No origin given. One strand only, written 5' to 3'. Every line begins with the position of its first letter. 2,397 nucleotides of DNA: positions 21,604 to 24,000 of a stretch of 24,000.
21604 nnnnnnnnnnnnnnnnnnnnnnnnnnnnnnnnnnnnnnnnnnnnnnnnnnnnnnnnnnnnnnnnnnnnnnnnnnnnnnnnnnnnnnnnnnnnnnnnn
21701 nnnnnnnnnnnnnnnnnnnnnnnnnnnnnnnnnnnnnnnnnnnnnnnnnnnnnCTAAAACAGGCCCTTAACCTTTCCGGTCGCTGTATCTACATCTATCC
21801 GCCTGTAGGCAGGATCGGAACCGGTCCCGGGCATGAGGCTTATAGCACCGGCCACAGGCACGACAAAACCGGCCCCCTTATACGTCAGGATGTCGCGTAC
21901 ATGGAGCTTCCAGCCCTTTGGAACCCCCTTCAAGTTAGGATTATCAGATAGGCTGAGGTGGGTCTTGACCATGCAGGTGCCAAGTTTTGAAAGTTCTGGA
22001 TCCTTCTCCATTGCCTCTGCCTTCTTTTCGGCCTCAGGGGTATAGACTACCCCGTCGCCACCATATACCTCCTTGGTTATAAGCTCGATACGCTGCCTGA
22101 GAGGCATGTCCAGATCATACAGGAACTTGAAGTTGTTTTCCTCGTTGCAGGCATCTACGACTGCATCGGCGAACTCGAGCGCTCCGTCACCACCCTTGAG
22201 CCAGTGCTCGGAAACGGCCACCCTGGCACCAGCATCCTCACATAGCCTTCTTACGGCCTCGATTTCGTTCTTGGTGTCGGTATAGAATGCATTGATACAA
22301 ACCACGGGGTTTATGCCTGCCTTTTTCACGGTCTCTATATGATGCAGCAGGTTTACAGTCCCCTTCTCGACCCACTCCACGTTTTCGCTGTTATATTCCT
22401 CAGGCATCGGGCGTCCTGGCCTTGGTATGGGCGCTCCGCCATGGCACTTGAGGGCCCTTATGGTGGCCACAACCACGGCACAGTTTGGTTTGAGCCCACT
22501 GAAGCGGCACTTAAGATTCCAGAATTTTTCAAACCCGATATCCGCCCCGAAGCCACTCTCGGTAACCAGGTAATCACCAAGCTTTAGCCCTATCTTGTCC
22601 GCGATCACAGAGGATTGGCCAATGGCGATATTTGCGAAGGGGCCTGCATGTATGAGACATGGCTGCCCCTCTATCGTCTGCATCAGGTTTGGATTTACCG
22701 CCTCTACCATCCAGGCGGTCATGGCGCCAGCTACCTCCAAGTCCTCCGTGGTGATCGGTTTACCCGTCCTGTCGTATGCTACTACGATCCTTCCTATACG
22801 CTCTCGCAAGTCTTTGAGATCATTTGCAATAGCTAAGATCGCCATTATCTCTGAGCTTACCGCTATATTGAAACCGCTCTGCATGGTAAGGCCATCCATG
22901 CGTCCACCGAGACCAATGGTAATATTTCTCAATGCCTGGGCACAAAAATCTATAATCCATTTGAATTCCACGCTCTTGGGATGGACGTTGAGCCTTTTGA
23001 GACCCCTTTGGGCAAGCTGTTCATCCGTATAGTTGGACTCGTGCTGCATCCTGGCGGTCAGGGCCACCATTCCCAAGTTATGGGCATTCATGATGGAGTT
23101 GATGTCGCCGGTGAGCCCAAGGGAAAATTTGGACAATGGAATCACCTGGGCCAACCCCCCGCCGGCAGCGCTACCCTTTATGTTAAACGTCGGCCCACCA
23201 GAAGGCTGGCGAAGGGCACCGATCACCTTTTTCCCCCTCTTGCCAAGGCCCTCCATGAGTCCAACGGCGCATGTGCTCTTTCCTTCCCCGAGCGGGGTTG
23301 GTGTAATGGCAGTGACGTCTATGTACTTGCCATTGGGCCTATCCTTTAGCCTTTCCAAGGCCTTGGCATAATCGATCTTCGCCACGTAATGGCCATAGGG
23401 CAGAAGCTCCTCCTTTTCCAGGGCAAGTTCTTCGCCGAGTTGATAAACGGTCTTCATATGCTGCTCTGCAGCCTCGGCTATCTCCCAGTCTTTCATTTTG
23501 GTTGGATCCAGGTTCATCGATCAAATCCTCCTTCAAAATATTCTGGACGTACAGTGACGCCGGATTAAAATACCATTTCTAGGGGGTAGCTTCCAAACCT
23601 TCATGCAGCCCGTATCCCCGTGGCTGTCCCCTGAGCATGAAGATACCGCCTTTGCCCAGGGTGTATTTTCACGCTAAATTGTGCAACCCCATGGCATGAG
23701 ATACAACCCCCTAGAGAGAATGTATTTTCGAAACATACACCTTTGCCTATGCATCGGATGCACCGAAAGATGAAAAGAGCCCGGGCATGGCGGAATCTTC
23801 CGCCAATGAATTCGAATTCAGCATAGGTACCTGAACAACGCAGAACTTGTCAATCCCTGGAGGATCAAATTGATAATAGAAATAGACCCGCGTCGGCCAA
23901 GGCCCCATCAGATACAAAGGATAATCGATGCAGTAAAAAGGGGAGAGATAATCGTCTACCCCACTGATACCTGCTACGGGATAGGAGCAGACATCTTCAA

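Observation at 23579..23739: fhs leader: copy 4 is enclosed by a perfect 9-bp long-range inverted repeat and preceded by an extra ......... box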

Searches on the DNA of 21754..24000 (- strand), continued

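Call 61: search_with_rna_model(model_id=R1, sources=[L018, L002, L003, L006], filters=off, max_evalue=1)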
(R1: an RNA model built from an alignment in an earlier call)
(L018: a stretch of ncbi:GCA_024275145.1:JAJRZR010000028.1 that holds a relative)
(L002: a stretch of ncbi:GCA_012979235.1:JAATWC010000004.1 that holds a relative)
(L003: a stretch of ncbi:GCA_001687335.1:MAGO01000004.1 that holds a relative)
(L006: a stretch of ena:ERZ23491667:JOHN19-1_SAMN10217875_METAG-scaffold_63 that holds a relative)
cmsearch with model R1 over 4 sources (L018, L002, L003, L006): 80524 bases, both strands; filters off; matches with E-value up to 1: 2.
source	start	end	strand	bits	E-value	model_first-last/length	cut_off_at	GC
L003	11978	12033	-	16.7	0.18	1-62/62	no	0.32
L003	1560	1634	-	14.8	0.52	1-62/62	no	0.43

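Call 68: build_rna_model(alignment_id=A2, structure=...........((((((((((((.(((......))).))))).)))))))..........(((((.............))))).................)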
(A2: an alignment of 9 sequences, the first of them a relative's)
Model R2 built from alignment A2 (9 sequences, 100 columns); structure: as given.
model positions 94; base pairs 20; branch points 1; effective number of sequences 2.98; information 0.608 bits per position. Calibrated on 0.2 Mb of random sequence (short: E-values are rough).
structure used (alignment columns):
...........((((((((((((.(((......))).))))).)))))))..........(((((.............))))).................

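Call 69: search_with_rna_model(model_id=R2, sources=[L001, L017, L004, L018], filters=off, max_evalue=5)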
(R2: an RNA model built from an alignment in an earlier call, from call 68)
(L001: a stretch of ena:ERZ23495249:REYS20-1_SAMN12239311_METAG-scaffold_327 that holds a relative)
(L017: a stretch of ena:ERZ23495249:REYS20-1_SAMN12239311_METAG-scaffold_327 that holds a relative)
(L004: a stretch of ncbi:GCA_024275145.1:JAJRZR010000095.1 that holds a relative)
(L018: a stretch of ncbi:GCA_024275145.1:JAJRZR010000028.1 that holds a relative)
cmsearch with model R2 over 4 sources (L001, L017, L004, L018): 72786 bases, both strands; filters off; matches with E-value up to 5: 27.
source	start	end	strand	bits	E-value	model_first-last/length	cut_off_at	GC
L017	14358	14451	+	101.9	3.9e-26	1-94/94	no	0.44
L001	19064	19158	+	101.1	6.4e-26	1-94/94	no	0.46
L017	16906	16999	-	93.6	8.2e-24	1-94/94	no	0.47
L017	14162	14255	-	89.6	1.1e-22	1-94/94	no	0.4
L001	9836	9929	+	85.2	1.8e-21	1-94/94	no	0.53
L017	19674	19766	-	79.2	9.1e-20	1-94/94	no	0.54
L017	19867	19957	+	70.4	2.6e-17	1-94/94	no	0.52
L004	9837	9930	+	62.4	4.4e-15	1-94/94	no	0.47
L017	15643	15735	-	58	7.6e-14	1-94/94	no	0.45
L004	12013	12074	+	40.8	5.1e-09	1-94/94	no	0.52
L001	13029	13100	+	40.1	7.8e-09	1-94/94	no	0.57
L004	12998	13106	+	38.8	1.9e-08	1-94/94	no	0.52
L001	11997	12075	+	36.1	1.1e-07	1-94/94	no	0.61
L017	16944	17026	+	28.1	1.8e-05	1-94/94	no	0.42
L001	9813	9882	-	17.5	0.017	10-79/94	no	0.47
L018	5201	5292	-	17.2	0.02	1-94/94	no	0.5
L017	14367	14404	-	17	0.023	10-47/94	no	0.37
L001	19073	19110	-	16.9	0.024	10-47/94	no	0.42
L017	14211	14244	+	15.9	0.048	12-45/94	no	0.26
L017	2706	2795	+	15.6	0.056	1-94/94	no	0.41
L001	8611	8677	-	15.6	0.056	1-94/94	no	0.49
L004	9849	9879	-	13.2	0.28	13-44/94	no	0.45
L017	19722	19797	+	10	2.2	10-84/94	no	0.45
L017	8053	8135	-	9.9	2.3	1-94/94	no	0.49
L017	15881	15912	+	9.8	2.4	1-94/94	no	0.47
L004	8674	8750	+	9.1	3.8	1-94/94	no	0.48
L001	11774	11852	+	8.7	4.8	1-94/94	no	0.47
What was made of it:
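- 23589..23682 (-): Copy 4, a full-length repeat.
- 5' flank TTTAG.
- Hairpin H 5' arm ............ at 23673..23662 (this is the box at 23662).
- H 3' arm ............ at 23647..23636.
- P2 CAGCC/GGCUG at 23626..23622 and 23610..23606.
- P1 3' strand CAUGAAGGU at 23605..23597.
- 3' end GUUUGG at 23598..23593. Model R2 hit at L001 9836-9929, 85 bits, E 1.8e-21 (call 69).
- The full-length model R2 scores nine copies at 58-102 bits (call 69).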

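Call 83: search_with_rna_model(model_id=R2, sources=[L019, L020, L021, L022, L023, L024, L025, L026, L027, L028, L029, L030, L031, L032, L033, L034, L035, L036, L037, L038, L039, L040, L041, L042, L043, L044, L045, L046, L047, L048, L049, L050, L051, L052, L053, L054, L055, L056, L057, L058, L059, L060, L061, L062, L063, L064, L065, L066, L067, L068, L069, L070, L071, L072, L073, L074, L075, L076, L077, L078, L079, L080, L081, L082, L083, L084, L085, L086, L087, L088, L089, L090, L091, L092, L093, L094, L095, L096, L097, L098], max_evalue=1)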
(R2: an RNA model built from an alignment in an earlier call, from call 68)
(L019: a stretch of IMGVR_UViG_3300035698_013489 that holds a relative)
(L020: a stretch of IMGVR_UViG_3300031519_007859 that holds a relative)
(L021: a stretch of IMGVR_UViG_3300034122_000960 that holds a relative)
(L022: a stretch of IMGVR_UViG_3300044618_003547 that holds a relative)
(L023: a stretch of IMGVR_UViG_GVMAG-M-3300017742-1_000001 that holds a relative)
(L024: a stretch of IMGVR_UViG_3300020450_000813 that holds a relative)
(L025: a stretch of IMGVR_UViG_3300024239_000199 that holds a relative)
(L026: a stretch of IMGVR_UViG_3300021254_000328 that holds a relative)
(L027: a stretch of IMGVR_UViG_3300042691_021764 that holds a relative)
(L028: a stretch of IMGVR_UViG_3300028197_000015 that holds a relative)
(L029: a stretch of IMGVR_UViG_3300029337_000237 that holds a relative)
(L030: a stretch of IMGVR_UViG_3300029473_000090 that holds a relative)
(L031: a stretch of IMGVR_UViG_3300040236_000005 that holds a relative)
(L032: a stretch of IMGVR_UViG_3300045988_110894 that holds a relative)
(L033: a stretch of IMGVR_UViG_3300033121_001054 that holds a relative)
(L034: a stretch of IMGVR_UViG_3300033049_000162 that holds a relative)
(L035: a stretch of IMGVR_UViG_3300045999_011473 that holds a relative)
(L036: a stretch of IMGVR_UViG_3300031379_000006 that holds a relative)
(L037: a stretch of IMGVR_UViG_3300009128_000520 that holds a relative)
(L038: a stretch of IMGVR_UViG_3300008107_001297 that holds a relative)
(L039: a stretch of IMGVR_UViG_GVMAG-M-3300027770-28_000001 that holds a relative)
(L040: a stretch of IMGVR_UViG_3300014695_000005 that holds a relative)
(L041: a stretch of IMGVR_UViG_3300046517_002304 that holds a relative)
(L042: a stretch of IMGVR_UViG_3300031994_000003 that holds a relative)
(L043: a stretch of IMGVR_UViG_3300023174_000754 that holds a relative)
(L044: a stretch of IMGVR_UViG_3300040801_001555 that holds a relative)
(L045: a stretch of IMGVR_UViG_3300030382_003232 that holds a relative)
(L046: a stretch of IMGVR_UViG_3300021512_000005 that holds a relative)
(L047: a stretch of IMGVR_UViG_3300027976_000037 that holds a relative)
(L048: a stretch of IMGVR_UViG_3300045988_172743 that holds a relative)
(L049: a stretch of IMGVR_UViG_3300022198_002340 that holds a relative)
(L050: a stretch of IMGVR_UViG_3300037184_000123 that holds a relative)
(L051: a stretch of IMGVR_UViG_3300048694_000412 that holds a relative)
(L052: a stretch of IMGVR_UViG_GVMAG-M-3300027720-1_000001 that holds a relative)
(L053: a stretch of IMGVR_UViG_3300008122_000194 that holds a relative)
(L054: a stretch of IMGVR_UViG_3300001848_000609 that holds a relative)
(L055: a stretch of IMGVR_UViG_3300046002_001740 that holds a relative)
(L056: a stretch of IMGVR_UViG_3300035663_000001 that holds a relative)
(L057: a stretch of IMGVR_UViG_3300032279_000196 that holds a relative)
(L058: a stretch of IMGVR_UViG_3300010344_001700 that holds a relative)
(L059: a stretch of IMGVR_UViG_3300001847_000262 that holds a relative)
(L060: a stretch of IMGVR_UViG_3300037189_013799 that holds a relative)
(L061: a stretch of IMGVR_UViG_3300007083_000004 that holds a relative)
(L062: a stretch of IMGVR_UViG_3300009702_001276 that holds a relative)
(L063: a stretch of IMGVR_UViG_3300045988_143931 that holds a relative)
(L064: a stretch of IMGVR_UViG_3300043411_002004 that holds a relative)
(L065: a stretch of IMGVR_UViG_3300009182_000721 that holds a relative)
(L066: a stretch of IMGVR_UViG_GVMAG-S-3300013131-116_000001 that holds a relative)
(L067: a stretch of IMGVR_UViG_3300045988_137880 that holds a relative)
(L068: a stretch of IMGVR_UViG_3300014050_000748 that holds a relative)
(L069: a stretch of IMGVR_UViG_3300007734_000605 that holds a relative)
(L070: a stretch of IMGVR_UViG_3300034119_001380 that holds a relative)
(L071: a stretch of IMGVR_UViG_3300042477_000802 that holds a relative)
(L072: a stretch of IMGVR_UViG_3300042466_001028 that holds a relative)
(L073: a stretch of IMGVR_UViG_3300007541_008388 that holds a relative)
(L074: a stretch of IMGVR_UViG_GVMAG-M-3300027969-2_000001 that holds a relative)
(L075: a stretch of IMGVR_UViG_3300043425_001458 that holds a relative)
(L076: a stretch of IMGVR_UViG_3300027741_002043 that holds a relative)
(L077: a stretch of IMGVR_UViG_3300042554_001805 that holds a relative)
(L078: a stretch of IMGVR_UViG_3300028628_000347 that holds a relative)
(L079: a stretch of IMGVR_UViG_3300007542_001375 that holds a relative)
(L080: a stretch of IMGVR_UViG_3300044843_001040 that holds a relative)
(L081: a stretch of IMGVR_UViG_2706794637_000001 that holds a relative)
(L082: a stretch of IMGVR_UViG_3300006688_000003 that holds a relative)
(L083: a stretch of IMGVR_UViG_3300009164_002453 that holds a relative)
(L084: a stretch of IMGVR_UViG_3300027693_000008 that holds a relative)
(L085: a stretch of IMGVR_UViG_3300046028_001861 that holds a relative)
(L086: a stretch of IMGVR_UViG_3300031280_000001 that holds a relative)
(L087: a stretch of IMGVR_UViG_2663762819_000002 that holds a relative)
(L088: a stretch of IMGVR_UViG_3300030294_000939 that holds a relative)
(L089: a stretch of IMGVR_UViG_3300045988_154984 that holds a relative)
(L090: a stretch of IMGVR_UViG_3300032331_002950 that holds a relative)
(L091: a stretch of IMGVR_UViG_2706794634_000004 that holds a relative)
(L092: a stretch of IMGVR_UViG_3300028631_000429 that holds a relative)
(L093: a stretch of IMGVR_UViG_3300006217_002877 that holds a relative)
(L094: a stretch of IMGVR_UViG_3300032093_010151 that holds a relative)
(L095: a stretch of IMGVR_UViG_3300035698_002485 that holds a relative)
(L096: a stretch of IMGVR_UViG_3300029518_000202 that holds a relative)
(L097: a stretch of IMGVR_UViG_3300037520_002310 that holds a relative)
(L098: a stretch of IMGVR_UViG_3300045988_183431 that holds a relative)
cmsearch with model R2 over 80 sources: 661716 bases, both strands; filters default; matches with E-value up to 1: 5.
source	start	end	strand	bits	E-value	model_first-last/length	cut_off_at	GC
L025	78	149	+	24.4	0.0018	1-94/94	no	0.32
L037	5559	5646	-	20.3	0.025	1-94/94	no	0.36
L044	7714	7743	-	16.4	0.3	12-45/94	no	0.17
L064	439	538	+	15.9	0.43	1-94/94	no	0.32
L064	450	481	-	15.2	0.67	12-45/94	no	0.22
